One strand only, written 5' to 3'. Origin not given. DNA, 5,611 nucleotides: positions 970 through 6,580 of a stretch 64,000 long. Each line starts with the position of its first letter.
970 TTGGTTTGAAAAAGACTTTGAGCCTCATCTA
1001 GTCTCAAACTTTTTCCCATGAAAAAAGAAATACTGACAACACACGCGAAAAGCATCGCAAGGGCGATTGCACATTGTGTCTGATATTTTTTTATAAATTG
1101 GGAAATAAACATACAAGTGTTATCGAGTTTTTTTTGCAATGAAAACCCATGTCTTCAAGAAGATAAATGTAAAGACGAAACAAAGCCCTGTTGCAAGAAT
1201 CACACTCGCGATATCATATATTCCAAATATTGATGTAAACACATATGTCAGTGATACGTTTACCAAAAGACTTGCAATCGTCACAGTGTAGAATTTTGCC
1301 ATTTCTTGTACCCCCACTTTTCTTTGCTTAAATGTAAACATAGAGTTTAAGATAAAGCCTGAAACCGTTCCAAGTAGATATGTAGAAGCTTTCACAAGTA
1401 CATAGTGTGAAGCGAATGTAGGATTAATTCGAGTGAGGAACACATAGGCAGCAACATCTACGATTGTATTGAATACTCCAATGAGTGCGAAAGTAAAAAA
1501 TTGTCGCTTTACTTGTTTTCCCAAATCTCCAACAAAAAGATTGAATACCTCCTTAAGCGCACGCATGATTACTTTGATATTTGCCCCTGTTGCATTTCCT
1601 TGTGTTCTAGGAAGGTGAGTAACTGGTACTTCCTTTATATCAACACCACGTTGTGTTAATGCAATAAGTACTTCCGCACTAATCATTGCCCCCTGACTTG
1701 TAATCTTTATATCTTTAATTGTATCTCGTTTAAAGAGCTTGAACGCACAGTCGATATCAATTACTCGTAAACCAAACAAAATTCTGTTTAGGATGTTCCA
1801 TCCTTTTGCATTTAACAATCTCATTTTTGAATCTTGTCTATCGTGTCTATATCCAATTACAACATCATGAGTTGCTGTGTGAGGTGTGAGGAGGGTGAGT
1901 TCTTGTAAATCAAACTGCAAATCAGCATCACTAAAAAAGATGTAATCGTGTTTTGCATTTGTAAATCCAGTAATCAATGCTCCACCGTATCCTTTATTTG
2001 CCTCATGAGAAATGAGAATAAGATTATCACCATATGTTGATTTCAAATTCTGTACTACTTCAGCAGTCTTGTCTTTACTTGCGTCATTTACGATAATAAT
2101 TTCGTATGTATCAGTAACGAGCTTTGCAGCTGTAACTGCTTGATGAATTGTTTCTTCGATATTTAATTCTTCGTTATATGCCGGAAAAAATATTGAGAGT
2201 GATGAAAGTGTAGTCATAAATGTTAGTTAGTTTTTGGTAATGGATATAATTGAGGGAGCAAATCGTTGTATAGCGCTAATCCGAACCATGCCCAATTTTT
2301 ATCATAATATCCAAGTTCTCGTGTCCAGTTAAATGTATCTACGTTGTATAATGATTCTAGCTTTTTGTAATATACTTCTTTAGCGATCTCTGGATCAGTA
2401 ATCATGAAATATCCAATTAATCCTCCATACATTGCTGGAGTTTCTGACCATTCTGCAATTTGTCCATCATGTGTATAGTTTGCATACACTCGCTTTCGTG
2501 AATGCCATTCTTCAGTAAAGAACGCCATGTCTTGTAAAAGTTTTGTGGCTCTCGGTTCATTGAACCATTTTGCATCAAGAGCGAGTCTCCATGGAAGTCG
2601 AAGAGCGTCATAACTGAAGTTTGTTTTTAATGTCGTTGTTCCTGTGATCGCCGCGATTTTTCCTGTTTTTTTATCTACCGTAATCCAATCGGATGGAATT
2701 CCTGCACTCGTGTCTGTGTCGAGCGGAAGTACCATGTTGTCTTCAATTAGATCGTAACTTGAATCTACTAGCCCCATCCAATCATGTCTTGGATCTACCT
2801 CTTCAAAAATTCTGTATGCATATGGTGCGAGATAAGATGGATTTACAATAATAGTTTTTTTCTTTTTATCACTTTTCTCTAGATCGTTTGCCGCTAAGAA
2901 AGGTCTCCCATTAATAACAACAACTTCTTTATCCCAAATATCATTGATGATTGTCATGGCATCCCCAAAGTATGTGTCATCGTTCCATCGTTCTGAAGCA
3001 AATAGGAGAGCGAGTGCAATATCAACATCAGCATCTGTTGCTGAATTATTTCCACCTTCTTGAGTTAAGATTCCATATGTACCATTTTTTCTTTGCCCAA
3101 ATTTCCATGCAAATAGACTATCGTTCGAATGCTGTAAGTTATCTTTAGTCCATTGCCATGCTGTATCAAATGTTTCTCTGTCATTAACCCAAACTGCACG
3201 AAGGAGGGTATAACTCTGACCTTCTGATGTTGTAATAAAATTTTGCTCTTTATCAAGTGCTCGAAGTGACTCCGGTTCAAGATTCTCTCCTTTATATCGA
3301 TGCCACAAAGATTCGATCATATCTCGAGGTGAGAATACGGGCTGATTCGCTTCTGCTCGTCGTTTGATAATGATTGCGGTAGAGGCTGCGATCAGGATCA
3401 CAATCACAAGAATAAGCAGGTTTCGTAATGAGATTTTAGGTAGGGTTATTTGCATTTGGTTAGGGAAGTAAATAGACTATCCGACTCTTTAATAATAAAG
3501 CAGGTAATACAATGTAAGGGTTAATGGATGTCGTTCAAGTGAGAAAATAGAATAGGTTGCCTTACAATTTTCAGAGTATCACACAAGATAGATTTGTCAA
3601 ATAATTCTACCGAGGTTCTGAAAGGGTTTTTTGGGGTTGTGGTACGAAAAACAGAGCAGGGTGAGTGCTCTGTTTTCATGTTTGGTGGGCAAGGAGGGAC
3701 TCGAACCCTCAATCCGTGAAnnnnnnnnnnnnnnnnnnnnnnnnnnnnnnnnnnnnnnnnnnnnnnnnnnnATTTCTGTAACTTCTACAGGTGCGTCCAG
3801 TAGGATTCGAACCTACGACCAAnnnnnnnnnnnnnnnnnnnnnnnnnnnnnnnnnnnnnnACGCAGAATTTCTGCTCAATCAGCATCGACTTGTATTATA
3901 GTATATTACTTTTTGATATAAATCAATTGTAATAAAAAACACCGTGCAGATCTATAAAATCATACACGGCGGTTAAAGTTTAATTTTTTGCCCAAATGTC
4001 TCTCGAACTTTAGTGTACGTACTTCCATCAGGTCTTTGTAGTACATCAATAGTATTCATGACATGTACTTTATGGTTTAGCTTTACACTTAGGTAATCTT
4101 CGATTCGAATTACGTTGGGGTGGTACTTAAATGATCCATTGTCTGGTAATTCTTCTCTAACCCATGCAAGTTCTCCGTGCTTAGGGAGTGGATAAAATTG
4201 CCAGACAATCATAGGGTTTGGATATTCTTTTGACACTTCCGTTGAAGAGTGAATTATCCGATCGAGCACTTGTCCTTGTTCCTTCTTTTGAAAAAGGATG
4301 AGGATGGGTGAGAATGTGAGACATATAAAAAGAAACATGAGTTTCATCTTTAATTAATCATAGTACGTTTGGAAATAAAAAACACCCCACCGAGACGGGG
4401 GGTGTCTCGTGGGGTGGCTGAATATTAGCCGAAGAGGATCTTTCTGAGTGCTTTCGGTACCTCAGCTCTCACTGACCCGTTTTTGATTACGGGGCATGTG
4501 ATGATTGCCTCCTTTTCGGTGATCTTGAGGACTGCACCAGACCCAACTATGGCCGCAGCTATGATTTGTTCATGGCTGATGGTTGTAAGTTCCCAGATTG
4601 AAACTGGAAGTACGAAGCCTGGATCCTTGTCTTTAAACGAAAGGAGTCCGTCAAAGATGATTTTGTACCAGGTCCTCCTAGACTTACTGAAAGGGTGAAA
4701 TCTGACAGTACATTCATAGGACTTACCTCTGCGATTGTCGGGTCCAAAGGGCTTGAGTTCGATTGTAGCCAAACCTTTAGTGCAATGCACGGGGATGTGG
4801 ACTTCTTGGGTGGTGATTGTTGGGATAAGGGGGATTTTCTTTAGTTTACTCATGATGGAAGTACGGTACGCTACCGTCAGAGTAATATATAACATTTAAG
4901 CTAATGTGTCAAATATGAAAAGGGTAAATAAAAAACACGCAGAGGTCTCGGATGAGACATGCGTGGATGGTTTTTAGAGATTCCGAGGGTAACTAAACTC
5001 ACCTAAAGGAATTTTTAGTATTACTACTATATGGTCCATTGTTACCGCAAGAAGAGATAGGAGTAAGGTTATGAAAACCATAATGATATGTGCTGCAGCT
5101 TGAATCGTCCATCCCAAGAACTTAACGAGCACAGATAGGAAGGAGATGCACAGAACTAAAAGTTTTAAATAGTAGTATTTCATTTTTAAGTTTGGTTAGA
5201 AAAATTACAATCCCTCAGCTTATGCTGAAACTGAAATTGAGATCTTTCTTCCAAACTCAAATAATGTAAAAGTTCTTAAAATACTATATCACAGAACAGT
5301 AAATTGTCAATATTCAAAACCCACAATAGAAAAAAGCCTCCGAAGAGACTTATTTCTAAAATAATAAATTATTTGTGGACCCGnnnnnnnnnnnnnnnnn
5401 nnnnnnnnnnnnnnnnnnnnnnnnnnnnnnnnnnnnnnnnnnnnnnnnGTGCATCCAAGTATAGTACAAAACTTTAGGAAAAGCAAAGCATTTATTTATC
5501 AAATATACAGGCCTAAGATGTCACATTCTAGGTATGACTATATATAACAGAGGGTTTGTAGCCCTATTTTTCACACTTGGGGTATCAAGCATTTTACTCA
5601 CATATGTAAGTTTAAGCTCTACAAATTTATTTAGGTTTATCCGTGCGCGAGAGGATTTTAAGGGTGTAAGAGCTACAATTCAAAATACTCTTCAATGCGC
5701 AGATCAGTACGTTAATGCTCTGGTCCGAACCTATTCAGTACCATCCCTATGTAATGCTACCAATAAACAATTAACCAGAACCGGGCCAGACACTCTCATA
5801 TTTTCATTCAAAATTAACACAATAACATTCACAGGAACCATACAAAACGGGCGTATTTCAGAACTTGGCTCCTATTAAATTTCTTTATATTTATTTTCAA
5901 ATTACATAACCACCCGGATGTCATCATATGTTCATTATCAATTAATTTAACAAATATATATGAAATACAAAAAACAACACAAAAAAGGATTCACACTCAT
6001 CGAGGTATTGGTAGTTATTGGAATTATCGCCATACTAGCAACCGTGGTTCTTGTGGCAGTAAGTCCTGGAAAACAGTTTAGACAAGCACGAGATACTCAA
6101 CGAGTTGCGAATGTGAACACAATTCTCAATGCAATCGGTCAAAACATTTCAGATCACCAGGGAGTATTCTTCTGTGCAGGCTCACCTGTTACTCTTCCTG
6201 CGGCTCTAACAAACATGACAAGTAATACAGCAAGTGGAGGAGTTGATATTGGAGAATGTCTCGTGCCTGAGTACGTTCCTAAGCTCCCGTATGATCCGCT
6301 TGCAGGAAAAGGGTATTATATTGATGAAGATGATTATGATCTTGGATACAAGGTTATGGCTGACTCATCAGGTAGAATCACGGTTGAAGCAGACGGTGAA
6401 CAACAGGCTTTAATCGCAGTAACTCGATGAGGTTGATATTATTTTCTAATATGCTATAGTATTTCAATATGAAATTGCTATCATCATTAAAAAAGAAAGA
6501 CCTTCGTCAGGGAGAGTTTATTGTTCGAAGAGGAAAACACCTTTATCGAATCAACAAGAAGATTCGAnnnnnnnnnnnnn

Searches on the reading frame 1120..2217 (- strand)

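Call 88: search_protein_families(library=pfam, proteins=[window:1120-2217:-], max_evalue=0.00001)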
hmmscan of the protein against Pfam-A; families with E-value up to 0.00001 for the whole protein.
window:1120-2217:- (365 aa): 4 families
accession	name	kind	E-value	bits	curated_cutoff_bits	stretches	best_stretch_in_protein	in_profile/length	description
PF00535.33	Glycos_transf_2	-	1.9e-27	96.7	23.3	1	8-169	1-166/168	Glycosyl transferase family 2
PF04138.20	GtrA_DPMS_TM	-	4.1e-19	69.3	26.1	1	242-359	1-117/117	GtrA/DPMS, transmembrane domain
PF10111.15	Glyco_tranf_2_2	-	2.4e-08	34.3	27.3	1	9-100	2-92/276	Glycosyltransferase like family 2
PF13641.12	Glyco_tranf_2_3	-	3.2e-06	27.8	27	1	7-112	3-109/230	Glycosyltransferase like family 2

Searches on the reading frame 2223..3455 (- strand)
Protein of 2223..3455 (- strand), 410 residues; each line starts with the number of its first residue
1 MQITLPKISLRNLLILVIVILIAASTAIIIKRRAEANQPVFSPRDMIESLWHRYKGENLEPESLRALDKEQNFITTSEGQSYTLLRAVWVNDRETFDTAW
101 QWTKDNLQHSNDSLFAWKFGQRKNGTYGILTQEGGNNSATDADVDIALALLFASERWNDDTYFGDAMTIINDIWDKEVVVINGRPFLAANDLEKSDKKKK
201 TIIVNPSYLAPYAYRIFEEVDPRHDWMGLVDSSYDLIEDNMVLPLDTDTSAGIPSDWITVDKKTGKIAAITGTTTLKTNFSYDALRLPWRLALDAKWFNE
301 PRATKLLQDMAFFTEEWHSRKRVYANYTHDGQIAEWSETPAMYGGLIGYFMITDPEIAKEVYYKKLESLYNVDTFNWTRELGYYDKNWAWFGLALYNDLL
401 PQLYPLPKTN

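Call 88: search_protein_families(library=pfam, proteins=[window:2223-3455:-], max_evalue=0.00001)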
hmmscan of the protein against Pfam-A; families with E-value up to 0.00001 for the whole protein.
window:2223-3455:- (410 aa): 1 family
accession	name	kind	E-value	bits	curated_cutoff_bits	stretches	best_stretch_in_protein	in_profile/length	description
PF01270.23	Glyco_hydro_8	-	6e-43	147.6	24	1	50-359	27-310/341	Glycosyl hydrolases family 8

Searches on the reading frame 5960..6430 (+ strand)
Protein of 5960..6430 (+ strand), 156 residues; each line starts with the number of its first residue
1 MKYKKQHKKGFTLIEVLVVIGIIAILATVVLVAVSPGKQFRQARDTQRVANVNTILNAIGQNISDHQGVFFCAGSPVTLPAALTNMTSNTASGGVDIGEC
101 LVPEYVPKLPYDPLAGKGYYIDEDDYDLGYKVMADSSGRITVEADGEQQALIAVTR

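Call 88: search_protein_families(library=pfam, proteins=[window:5960-6430:+], max_evalue=0.00001)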
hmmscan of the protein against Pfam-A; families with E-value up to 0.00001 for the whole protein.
window:5960-6430:+ (156 aa): 1 family
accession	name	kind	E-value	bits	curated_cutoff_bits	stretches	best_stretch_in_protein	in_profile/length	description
PF07963.17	N_methyl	-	2.3e-09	36.8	21.2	1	7-31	3-27/27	Prokaryotic N-terminal methylation motif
